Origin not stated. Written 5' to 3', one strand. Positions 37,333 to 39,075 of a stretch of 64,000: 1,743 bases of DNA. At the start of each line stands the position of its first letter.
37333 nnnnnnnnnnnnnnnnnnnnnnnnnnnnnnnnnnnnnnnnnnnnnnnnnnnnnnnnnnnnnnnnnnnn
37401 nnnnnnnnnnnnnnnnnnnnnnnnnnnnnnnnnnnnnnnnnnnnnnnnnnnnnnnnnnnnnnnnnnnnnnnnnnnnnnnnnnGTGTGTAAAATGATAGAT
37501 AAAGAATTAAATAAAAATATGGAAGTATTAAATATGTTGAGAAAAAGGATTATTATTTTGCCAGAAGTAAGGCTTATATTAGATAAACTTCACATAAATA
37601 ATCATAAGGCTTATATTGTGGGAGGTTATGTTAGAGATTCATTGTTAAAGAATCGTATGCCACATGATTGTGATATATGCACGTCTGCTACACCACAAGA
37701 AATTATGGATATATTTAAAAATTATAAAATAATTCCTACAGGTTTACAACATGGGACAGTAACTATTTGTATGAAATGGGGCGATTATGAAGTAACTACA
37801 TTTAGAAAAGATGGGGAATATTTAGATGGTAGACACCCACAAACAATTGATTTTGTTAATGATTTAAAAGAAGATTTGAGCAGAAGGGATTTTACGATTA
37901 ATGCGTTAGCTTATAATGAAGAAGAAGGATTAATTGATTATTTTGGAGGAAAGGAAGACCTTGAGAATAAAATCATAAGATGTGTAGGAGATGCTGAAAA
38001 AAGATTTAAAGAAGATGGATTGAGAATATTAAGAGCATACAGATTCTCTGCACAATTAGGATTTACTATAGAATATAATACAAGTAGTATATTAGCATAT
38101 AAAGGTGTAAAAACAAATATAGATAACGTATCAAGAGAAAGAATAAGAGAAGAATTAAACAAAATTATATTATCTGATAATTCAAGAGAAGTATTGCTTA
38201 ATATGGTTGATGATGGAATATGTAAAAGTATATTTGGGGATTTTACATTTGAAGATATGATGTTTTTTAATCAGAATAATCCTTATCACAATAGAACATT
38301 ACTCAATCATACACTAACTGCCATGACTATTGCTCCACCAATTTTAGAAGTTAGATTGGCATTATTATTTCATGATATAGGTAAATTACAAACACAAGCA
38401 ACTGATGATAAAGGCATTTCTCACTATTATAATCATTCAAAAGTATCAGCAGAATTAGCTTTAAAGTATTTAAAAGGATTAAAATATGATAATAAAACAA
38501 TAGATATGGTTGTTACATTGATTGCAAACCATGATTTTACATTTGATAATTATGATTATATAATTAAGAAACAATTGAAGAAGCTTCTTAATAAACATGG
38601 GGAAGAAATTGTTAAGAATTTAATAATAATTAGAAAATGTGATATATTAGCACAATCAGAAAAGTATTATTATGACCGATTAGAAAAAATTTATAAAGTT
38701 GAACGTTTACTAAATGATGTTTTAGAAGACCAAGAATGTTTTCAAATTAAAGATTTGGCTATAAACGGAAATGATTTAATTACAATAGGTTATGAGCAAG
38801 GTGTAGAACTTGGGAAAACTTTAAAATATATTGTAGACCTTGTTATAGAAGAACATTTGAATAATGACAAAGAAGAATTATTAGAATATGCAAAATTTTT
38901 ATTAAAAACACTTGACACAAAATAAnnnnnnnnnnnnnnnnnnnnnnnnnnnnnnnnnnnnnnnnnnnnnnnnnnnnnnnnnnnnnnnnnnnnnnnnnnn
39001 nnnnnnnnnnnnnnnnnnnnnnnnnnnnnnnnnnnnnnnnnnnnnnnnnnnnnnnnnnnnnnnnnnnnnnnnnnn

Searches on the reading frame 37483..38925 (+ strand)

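Call 63: search_protein_families(library=pfam, proteins=[window:37483-38925:+], max_evalue=0.001)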
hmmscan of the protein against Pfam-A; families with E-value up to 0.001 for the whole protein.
window:37483-38925:+ (480 aa): 4 families
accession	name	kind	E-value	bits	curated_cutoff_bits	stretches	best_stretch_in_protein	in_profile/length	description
PF01743.26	PolyA_pol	-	7.3e-36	123.7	23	1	43-166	1-126/126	Poly A polymerase head domain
PF13735.12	tRNA_NucTran2_2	-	1.1e-10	42.1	27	1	322-470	20-149/149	tRNA nucleotidyltransferase domain 2 putative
PF12627.12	PolyA_pol_RNAbd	-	5.3e-10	39.3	22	1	193-251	1-57/64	Probable RNA and SrmB- binding site of polymerase A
PF01966.28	HD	-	1.2e-08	35.6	22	1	276-390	4-114/116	HD domain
